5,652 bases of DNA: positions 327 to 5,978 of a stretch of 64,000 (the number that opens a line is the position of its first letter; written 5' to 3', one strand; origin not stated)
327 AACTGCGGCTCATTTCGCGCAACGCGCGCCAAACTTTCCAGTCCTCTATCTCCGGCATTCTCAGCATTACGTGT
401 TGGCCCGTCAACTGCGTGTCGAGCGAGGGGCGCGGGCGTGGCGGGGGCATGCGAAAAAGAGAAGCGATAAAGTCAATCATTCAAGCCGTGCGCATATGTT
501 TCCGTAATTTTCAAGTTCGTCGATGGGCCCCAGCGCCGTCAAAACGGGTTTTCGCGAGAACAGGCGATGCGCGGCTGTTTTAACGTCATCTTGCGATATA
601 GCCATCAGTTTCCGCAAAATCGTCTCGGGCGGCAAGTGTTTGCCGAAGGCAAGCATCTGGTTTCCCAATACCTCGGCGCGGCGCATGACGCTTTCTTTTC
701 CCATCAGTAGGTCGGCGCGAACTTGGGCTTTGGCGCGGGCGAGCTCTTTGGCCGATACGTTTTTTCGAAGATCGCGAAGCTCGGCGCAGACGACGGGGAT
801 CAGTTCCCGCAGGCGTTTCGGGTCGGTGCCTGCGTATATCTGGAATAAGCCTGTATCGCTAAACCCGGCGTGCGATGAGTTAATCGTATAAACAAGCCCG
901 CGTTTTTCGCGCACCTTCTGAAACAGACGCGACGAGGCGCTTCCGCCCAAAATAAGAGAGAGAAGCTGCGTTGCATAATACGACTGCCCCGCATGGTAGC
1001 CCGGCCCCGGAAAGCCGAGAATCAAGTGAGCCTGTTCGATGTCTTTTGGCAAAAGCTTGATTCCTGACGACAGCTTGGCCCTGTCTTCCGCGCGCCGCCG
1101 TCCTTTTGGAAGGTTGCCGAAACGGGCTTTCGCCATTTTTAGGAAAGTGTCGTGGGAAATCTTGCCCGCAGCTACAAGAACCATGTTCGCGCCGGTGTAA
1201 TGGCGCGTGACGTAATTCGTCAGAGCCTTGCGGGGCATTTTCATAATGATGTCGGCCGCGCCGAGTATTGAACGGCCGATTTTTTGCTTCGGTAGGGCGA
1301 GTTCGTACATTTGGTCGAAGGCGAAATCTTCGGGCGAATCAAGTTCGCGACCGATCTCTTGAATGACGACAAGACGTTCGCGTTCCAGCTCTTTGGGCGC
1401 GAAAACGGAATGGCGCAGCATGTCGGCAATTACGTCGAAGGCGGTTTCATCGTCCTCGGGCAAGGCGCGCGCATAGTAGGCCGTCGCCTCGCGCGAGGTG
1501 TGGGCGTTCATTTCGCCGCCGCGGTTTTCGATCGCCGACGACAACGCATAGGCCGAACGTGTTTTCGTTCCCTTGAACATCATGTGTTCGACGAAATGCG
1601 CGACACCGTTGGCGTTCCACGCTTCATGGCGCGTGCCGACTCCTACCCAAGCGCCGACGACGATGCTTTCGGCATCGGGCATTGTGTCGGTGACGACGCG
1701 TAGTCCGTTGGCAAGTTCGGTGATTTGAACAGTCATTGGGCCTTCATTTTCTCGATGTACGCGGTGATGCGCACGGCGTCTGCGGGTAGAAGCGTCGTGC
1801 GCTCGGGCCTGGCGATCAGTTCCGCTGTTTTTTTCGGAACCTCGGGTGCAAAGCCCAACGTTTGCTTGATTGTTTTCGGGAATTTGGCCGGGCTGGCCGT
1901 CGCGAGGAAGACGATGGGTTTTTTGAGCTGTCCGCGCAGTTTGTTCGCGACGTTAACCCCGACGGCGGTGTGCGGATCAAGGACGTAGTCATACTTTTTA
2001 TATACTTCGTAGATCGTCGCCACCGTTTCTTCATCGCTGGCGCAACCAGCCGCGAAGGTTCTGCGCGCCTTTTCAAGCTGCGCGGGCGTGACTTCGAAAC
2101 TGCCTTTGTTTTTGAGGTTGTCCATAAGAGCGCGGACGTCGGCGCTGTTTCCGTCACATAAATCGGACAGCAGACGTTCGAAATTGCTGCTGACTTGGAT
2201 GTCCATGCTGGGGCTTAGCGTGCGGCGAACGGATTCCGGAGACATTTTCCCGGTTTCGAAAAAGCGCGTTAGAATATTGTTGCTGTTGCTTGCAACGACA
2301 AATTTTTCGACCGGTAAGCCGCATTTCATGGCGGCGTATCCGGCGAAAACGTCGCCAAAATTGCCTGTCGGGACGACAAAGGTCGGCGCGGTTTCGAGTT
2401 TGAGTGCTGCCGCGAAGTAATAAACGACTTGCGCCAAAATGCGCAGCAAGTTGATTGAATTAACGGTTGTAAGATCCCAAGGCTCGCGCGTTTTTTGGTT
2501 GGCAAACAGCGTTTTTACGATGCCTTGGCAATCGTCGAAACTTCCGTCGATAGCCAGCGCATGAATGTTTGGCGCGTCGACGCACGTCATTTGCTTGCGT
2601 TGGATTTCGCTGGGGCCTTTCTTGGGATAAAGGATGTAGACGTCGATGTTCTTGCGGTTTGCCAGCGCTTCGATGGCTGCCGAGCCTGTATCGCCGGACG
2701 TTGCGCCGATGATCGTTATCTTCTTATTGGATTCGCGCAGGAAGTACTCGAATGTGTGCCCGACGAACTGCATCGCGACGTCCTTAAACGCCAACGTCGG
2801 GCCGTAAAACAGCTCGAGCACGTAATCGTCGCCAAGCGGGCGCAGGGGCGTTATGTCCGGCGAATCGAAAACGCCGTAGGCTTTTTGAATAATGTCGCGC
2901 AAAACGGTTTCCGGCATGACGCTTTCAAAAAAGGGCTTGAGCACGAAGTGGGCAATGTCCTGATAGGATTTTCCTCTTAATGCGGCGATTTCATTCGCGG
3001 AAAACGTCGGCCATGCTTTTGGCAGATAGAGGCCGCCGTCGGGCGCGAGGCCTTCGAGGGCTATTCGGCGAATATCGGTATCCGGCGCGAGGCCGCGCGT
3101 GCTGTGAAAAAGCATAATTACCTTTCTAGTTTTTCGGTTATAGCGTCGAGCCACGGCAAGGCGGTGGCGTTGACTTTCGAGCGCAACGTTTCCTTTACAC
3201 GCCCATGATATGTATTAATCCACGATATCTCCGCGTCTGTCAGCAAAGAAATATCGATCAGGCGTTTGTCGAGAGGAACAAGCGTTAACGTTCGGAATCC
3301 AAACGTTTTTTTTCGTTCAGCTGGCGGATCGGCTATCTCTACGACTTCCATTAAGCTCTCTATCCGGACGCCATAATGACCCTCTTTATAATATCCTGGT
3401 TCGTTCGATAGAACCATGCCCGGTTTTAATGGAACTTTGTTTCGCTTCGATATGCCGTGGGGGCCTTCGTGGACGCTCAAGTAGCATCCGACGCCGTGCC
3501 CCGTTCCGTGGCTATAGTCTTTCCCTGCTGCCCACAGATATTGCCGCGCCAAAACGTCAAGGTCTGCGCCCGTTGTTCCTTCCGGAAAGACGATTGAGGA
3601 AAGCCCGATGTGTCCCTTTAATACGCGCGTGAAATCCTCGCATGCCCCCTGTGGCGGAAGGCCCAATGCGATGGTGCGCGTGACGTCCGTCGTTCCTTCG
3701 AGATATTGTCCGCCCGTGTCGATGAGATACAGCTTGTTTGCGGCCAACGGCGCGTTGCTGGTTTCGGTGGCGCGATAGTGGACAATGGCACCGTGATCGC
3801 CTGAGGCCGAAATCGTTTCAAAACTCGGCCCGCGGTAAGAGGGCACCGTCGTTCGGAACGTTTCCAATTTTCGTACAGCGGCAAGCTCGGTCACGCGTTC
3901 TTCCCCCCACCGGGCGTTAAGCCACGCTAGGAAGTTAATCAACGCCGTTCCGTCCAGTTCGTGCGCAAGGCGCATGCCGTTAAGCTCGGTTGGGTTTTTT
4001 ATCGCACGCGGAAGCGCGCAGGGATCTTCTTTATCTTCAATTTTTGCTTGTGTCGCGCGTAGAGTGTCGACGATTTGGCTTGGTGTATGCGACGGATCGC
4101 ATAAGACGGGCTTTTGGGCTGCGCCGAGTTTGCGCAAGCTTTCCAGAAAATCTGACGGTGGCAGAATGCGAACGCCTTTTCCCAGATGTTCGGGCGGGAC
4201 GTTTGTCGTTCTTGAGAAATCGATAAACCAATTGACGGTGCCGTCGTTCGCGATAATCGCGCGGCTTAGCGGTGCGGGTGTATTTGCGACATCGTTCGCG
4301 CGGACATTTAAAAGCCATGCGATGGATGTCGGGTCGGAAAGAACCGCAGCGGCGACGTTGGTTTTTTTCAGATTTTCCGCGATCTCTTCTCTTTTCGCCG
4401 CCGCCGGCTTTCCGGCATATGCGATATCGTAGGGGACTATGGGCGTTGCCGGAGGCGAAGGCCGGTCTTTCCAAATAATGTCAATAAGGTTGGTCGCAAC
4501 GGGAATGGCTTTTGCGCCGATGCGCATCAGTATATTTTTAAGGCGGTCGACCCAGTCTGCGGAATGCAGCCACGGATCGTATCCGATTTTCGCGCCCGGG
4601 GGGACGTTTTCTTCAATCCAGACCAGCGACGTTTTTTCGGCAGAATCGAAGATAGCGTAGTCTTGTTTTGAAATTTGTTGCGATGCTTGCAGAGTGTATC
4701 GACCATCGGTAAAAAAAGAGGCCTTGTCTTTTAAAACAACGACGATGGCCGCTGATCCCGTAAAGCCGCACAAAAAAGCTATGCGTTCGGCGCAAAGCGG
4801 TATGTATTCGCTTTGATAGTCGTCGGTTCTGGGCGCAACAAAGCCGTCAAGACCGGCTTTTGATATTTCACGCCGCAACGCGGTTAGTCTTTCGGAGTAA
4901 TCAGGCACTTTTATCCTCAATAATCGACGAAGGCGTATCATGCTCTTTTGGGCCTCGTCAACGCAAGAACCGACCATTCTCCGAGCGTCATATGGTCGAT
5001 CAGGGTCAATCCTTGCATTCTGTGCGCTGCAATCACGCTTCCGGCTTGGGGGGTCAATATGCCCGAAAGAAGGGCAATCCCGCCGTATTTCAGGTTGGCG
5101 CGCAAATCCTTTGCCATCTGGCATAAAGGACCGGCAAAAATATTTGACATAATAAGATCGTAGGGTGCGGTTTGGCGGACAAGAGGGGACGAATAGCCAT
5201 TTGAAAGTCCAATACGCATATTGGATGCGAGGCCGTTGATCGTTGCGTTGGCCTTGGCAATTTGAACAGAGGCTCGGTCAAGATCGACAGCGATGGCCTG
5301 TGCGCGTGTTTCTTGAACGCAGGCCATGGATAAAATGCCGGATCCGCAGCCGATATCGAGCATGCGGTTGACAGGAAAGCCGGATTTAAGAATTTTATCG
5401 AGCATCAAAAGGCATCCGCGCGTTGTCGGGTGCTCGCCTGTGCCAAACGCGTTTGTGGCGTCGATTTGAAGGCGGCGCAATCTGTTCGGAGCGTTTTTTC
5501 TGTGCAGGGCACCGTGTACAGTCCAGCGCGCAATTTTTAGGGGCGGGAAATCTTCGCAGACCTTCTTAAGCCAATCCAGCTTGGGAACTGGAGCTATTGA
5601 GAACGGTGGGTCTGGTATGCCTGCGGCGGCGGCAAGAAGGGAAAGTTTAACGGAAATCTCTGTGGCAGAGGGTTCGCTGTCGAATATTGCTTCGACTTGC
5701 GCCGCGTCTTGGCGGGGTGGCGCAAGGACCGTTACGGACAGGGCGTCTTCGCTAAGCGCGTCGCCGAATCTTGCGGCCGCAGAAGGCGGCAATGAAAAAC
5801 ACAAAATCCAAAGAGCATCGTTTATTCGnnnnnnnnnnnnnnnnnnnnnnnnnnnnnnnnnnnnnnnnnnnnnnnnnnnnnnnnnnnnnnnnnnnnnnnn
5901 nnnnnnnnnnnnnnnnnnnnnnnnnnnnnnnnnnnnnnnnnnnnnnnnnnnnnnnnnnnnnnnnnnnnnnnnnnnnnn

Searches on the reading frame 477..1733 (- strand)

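Call 9: search_protein_families(library=pfam, proteins=[window:477-1733:-], max_evalue=0.001)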
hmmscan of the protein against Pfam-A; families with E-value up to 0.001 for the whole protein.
window:477-1733:- (418 aa): 2 families
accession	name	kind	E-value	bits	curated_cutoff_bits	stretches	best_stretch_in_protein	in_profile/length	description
PF05193.26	Peptidase_M16_C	-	6.5e-44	150.4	23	1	167-337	3-180/181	Peptidase M16 inactive domain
PF00675.25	Peptidase_M16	-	6.7e-38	130.4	22.3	1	12-158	1-147/149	Insulinase (Peptidase family M16)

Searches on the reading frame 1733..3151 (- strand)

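Call 9: search_protein_families(library=pfam, proteins=[window:1733-3151:-], max_evalue=0.001)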
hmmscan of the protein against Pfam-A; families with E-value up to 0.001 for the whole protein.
window:1733-3151:- (472 aa): 3 families
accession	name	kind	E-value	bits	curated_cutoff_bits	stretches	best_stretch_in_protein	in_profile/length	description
PF00291.31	PALP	-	1.1e-24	87.7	35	1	115-339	30-241/295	Pyridoxal-phosphate dependent enzyme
PF14821.11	Thr_synth_N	-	2.3e-23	82.6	25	1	15-92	2-79/79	Threonine synthase N terminus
PF24857.1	THR4_C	-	1.2e-07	32.1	27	1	395-463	1-80/85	Threonine synthase, C-terminal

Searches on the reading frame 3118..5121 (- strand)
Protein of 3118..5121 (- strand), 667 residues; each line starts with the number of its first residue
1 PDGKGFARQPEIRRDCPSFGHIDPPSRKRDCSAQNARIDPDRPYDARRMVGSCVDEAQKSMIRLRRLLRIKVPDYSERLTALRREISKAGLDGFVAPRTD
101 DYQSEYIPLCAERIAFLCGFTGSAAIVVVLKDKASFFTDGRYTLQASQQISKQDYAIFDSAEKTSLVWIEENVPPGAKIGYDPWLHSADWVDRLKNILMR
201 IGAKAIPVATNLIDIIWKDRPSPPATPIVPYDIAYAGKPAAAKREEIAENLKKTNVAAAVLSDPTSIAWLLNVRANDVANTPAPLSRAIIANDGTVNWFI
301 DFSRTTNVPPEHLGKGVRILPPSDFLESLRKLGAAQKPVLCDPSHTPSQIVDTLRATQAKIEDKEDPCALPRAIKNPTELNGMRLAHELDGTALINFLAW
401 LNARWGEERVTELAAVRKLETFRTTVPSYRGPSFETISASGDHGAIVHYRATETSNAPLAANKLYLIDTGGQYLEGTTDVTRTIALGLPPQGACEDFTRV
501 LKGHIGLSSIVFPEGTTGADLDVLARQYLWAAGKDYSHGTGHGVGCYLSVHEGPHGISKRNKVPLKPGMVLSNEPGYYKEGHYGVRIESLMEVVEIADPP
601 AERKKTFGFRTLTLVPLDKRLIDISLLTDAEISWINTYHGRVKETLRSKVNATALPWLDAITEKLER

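Call 9: search_protein_families(library=pfam, proteins=[window:3118-5121:-], max_evalue=0.001)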
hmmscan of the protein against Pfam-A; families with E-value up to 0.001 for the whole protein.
window:3118-5121:- (667 aa): 4 families
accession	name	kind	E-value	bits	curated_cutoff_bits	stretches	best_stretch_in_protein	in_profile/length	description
PF00557.29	Peptidase_M24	-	1.8e-48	165.5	23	1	382-594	2-207/208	Metallopeptidase family M24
PF16189.11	Creatinase_N_2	-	8.2e-39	133.6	29.7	1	219-379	1-161/161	Creatinase/Prolidase N-terminal domain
PF16188.10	Peptidase_M24_C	-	1.1e-18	67.3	28.9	1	607-664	3-62/63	C-terminal region of peptidase_M24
PF01321.24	Creatinase_N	-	1.5e-17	64.8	22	1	78-207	1-117/128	Creatinase/Prolidase N-terminal domain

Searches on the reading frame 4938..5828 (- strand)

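Call 9: search_protein_families(library=pfam, proteins=[window:4938-5828:-], max_evalue=0.001)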
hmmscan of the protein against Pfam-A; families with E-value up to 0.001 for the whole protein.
window:4938-5828:- (296 aa): 9 families
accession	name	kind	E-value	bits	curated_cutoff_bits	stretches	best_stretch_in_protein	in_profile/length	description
PF06325.19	PrmA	-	1.4e-50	172.9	22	1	40-291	53-294/296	Ribosomal protein L11 methyltransferase (PrmA)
PF05175.20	MTS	-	7.2e-10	39.2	23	1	138-229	19-105/170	Methyltransferase small domain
PF13649.12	Methyltransf_25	-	6.4e-08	33.6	27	1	157-250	2-97/97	Methyltransferase domain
PF13847.12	Methyltransf_31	-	1.3e-07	31.9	27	1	154-232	5-84/145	Methyltransferase domain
PF01135.25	PCMT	-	2.6e-06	27.8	20.3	1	152-252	73-169/210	Protein-L-isoaspartate(D-aspartate) O-methyltransferase (PCMT)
PF13489.12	Methyltransf_23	-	9e-06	25.9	27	1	143-255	13-117/164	Methyltransferase domain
PF12847.13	Methyltransf_18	-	1.7e-05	25.3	27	1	153-214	15-77/151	Methyltransferase domain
PF08241.18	Methyltransf_11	-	0.00011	23.3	21.2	1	157-212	1-52/95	Methyltransferase domain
PF08242.18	Methyltransf_12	-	0.00014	22.9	30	1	157-229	1-72/98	Methyltransferase domain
